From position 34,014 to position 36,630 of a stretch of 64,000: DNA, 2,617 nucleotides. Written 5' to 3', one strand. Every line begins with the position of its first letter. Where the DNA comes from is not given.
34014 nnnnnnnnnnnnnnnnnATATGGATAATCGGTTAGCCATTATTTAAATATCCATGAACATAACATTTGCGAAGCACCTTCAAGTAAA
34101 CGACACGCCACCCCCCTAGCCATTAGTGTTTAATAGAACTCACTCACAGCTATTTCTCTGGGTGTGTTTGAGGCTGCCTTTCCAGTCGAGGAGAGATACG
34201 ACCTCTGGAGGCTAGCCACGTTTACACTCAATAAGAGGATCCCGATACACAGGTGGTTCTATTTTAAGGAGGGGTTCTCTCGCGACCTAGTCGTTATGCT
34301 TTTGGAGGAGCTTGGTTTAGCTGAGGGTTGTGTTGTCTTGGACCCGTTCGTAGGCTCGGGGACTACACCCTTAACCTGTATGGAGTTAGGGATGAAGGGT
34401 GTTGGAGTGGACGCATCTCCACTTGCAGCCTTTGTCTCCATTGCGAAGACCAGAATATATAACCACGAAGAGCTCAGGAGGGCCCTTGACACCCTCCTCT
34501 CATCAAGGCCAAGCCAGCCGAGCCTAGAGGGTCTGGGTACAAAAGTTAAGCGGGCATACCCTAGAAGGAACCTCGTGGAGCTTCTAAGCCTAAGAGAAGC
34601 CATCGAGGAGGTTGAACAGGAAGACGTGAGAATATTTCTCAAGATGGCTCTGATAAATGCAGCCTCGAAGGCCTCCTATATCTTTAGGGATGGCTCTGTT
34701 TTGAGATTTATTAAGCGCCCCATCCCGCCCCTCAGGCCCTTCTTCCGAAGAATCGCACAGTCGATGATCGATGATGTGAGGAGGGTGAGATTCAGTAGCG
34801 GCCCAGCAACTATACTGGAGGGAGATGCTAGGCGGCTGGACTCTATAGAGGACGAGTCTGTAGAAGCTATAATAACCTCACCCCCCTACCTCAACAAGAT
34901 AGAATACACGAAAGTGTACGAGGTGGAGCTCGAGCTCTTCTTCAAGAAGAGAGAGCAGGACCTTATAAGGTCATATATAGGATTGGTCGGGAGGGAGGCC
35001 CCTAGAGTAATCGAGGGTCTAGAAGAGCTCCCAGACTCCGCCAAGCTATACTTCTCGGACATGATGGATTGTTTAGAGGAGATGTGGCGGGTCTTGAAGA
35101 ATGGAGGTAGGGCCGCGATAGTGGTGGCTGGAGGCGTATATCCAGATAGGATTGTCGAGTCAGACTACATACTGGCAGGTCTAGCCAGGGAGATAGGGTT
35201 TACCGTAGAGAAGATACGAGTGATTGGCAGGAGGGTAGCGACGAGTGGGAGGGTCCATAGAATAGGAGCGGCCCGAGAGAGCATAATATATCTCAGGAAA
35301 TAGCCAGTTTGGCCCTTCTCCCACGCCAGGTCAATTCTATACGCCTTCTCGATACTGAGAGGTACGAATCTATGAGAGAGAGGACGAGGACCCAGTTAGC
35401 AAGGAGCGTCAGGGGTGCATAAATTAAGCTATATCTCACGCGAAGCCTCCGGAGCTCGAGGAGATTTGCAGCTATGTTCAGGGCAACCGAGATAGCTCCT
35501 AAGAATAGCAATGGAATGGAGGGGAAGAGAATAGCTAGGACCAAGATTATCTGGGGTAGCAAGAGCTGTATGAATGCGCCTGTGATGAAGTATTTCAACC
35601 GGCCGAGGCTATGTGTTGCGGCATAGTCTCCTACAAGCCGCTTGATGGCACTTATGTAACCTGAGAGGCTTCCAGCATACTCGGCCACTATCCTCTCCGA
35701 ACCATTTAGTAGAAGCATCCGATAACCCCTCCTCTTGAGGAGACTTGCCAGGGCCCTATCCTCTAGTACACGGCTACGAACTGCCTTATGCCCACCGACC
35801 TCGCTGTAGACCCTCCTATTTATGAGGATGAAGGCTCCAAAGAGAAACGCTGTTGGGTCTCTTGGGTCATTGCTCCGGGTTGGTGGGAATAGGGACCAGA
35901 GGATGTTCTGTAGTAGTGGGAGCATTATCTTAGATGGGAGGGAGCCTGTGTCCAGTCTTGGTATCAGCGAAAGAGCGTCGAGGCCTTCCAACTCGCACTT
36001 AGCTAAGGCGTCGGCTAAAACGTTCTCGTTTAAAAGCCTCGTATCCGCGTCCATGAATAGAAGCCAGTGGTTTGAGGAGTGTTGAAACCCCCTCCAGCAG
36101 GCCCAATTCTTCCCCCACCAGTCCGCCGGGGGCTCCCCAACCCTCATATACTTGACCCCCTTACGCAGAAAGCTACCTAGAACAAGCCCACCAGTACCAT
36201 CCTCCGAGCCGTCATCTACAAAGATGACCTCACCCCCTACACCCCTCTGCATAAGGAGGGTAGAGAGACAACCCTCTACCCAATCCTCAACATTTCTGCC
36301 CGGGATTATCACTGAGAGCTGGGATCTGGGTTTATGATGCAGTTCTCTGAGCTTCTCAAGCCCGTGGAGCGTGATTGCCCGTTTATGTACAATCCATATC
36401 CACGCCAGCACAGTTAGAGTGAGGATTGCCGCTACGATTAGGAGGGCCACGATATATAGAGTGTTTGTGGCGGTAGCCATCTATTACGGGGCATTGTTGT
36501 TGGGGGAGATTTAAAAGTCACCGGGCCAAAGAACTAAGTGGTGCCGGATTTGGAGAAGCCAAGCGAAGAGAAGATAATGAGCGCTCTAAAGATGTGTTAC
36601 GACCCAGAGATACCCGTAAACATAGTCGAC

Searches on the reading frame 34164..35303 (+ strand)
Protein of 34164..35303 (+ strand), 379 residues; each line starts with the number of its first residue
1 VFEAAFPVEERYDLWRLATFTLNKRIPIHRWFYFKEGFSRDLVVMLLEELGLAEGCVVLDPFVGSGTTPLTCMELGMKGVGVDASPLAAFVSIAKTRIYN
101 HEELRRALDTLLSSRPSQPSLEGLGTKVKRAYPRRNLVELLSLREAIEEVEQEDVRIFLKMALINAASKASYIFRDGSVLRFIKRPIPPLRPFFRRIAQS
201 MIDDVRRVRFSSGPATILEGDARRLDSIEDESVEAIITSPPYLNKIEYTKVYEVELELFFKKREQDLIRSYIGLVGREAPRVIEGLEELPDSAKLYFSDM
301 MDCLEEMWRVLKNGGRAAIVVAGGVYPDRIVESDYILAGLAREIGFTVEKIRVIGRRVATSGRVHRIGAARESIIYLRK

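Call 36: search_protein_families(library=pfam, proteins=[window:34164-35303:+], max_evalue=0.001)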
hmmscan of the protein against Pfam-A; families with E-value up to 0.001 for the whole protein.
window:34164-35303:+ (379 aa): 3 families
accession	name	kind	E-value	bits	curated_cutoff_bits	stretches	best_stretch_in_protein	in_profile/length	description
PF01555.25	N6_N4_Mtase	-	3.3e-12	47.3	26.7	1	14-85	143-212/221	DNA methylase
PF01170.24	UPF0020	-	0.0001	22.5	22.3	0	216-250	106-139/197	RMKL-like, methyltransferase domain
PF08241.18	Methyltransf_11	-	0.00027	22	21.2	0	296-319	72-95/95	Methyltransferase domain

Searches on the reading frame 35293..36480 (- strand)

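Call 36: search_protein_families(library=pfam, proteins=[window:35293-36480:-], max_evalue=0.001)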
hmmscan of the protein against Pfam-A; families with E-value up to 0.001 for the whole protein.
window:35293-36480:- (395 aa): 5 families
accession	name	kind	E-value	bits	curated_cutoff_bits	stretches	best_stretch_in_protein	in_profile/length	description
PF00535.33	Glycos_transf_2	-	8.9e-14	52.2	23.3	1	56-228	1-167/168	Glycosyl transferase family 2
PF13506.12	Glyco_transf_21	-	7e-07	29.3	21.7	1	120-259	14-148/174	Glycosyl transferase family 21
PF13641.12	Glyco_tranf_2_3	-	5.7e-05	23.7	27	1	55-261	3-207/230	Glycosyltransferase like family 2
PF13632.12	Glyco_trans_2_3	-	0.00043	20.6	27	1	139-289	1-142/198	Glycosyl transferase family group 2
PF10111.15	Glyco_tranf_2_2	-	0.00093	19.2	27.3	0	56-147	1-92/276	Glycosyltransferase like family 2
